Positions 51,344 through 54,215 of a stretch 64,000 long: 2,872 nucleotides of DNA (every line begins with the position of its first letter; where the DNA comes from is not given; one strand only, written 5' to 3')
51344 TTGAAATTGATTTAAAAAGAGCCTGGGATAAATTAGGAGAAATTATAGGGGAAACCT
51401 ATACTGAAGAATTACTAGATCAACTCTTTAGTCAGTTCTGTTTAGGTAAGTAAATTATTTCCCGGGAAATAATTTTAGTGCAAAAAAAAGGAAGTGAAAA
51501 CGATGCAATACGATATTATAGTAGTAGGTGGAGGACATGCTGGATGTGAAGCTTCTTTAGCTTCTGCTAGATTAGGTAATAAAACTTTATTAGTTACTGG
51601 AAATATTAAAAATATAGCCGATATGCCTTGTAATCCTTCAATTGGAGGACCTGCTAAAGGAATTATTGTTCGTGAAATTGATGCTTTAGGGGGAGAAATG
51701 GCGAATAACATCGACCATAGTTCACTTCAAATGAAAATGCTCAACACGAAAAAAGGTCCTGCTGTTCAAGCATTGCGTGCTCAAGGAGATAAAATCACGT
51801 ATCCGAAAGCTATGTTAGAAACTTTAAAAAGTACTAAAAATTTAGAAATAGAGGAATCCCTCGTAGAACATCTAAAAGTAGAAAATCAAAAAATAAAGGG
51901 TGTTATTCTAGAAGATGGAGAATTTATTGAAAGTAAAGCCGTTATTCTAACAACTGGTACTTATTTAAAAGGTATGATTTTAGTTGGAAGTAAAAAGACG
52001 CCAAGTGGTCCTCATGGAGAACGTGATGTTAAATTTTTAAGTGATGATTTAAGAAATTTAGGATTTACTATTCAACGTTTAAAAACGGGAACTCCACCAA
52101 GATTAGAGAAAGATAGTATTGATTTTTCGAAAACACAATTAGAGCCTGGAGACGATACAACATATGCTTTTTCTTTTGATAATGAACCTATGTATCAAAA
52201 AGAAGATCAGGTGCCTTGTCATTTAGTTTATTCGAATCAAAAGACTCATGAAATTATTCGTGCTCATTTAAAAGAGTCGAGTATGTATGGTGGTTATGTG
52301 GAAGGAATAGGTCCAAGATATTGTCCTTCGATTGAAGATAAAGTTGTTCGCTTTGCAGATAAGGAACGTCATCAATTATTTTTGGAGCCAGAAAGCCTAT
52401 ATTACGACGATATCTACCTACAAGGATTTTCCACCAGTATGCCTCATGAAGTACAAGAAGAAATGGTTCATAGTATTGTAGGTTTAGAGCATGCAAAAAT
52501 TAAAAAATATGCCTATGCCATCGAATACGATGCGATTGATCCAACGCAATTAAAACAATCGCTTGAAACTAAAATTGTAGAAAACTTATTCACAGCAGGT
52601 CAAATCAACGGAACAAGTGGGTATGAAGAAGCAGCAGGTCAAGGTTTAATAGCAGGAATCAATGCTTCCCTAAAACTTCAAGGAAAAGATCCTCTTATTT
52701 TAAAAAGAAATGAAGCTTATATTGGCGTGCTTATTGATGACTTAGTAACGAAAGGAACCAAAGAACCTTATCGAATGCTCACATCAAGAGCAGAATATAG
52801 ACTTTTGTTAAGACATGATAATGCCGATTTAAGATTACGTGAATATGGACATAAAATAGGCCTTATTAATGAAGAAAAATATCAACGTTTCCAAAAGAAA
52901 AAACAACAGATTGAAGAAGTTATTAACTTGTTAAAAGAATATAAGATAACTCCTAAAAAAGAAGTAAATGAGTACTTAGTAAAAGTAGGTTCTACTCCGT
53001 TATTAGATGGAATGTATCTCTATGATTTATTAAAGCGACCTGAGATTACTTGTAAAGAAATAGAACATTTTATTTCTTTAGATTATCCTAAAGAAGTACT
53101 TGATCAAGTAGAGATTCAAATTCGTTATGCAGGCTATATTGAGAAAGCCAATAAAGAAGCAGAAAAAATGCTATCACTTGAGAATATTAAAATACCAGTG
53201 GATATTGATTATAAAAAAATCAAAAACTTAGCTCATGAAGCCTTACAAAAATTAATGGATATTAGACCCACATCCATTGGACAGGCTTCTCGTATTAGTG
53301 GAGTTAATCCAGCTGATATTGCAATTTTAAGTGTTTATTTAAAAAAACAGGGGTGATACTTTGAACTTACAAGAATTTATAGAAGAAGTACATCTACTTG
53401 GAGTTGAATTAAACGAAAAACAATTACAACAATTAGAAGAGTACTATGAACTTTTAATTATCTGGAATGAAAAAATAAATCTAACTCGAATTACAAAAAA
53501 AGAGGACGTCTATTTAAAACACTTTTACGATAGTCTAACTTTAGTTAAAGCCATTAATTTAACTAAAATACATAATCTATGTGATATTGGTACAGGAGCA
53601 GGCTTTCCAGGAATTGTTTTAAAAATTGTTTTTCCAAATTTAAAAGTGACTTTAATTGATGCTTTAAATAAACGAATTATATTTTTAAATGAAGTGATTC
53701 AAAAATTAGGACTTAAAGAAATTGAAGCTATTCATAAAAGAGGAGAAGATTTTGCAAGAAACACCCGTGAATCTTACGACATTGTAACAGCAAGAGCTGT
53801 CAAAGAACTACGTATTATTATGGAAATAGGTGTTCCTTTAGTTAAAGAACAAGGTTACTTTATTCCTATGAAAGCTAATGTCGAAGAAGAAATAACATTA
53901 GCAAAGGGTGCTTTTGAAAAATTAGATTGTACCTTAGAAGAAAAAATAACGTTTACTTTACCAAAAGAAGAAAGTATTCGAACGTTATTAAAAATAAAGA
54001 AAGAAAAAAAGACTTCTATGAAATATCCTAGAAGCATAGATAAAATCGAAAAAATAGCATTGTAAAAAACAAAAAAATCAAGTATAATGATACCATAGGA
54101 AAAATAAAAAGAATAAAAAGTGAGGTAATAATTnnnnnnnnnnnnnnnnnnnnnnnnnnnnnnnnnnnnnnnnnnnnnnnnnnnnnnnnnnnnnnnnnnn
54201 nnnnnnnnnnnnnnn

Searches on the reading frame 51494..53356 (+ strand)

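Call 7: search_protein_families(library=ncbifam, proteins=[window:51494-53356:+])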
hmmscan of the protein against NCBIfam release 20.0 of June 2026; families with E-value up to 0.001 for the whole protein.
window:51494-53356:+ (620 aa): 12 families
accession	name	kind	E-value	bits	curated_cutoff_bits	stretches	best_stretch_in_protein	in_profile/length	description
TIGR00136.1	mnmG_gidA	equivalog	1.5e-270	898.8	524.85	1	6-619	1-615/616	tRNA uridine-5-carboxymethylaminomethyl(34) synthesis enzyme MnmG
NF003739.0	PRK05335.1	equivalog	1.1e-21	77.1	262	1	309-424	278-392/441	methylenetetrahydrofolate--tRNA-(uracil(54)-C(5))-methyltransferase (FADH(2)-oxidizing) TrmFO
TIGR00137.1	gid_trmFO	equivalog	2.1e-16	59.8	428.65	1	309-425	275-391/433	FADH(2)-oxidizing methylenetetrahydrofolate--tRNA-(uracil(54)-C(5))-methyltransferase TrmFO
TIGR03140.1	AhpF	equivalog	2.4e-07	29.7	502.9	0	4-38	211-245/515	alkyl hydroperoxide reductase subunit F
TIGR01292.1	TRX_reduct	equivalog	2.9e-05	23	343.45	0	6-38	1-33/300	thioredoxin-disulfide reductase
NF053717.1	VnlPnlRedVprA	equivalog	3.5e-05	22.8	600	0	2-34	3-35/481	vinyl phenol reductase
NF006130.0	PRK08274.1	equivalog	0.00023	20.1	369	0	3-35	3-35/467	FAD-dependent tricarballylate dehydrogenase TcuA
NF003720.0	PRK05329.1-3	equivalog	0.00025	19.8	313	0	4-35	1-32/437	glycerol-3-phosphate dehydrogenase subunit GlpB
NF005691.0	PRK07494.1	equivalog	0.00026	19.7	459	1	2-38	5-41/404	UbiH/UbiF family hydroxylase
NF003725.0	PRK05329.2-4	equivalog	0.00053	19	345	0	2-35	5-38/429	glycerol-3-phosphate dehydrogenase subunit GlpB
TIGR04542.1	GMC_mycofac_2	equivalog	0.00055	19.1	400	0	92-167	161-236/425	mycofactocin system GMC family oxidoreductase MftG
TIGR02032.1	GG-red-SF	subfamily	0.00093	19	158.8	0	6-50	1-44/297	geranylgeranyl reductase family protein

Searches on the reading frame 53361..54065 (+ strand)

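Call 7: search_protein_families(library=ncbifam, proteins=[window:53361-54065:+])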
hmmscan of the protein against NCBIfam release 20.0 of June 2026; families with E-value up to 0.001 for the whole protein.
window:53361-54065:+ (234 aa): 8 families
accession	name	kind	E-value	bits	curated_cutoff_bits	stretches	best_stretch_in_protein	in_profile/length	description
TIGR00138.1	rsmG_gidB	equivalog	4.6e-50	169.8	99.5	1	25-199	1-173/183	16S rRNA (guanine(527)-N(7))-methyltransferase RsmG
NF006138.0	PRK08287.1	equivalog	4.4e-07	29.9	210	1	62-125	24-87/189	decarboxylating cobalt-precorrin-6B (C(15))-methyltransferase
TIGR01983.1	UbiG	equivalog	1.1e-05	24.8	102.95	1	59-149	45-131/228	bifunctional 2-polyprenyl-6-hydroxyphenol methylase/3-demethylubiquinol 3-O-methyltransferase UbiG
NF001453.0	PRK00312.1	equivalog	2.2e-05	24.1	188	1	52-153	63-163/217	protein-L-isoaspartate(D-aspartate) O-methyltransferase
TIGR03534.1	RF_mod_PrmC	equivalog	3.7e-05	23.3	199.1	1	64-143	83-161/253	peptide chain release factor N(5)-glutamine methyltransferase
TIGR02469.1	CbiT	equivalog_domain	8.6e-05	22.8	78.3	1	62-142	12-92/124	precorrin-6Y C5,15-methyltransferase (decarboxylating) subunit CbiT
TIGR00536.1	hemK_fam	subfamily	0.00045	19.4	115.5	1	69-127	114-173/286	HemK family protein methyltransferase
TIGR03533.1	L3_gln_methyl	equivalog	0.00057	19.3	229.7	0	64-142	116-193/284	50S ribosomal protein L3 N(5)-glutamine methyltransferase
